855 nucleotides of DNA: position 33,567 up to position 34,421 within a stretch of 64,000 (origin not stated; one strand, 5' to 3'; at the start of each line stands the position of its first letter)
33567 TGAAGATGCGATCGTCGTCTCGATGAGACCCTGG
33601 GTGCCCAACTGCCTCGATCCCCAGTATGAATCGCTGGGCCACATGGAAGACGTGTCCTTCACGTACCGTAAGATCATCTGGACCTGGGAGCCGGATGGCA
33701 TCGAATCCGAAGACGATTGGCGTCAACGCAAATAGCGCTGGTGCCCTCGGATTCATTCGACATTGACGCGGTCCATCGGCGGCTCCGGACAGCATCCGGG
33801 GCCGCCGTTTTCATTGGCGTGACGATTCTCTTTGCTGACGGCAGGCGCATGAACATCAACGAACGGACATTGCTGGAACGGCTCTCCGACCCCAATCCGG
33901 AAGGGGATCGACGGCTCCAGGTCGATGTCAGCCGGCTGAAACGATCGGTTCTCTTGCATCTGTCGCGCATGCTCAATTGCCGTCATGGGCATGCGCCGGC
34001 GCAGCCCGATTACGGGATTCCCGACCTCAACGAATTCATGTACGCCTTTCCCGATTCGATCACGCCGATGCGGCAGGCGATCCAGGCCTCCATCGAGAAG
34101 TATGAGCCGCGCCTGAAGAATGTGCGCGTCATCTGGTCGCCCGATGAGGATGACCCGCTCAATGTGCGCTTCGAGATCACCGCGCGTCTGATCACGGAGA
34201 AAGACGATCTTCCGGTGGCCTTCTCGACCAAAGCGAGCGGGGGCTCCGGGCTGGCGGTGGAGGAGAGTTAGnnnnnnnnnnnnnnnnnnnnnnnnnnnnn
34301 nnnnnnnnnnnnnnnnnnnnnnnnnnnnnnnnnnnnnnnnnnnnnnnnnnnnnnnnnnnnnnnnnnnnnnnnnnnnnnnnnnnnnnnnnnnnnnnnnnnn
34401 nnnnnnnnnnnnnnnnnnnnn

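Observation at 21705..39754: Complete 13-gene T6SS-i-type core block (tssJKLM-tagF-tssABC-hcp-tssEFG-clpV) in a genome that also encodes T9SS-sorted proteins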

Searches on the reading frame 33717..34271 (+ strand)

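Call 4: search_protein_families(library=pfam, proteins=[window:33717-34271:+], max_evalue=0.01)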
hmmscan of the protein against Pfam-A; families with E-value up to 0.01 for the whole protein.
window:33717-34271:+ (184 aa): 1 family
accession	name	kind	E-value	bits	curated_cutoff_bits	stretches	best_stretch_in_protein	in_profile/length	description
PF04965.19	GPW_gp25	-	1.8e-17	63.3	27.2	1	73-161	2-94/96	Baseplate wedge protein gp25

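Call 9: search_protein_families(library=ncbifam, proteins=[window:33717-34271:+], max_evalue=0.001)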
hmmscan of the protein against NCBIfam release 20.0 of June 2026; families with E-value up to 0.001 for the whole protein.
window:33717-34271:+ (184 aa): 1 family
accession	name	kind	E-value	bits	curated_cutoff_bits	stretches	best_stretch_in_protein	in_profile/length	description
TIGR03357.1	VI_zyme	equivalog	1.7e-32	111.8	53.2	1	50-174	2-126/133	type VI secretion system baseplate subunit TssE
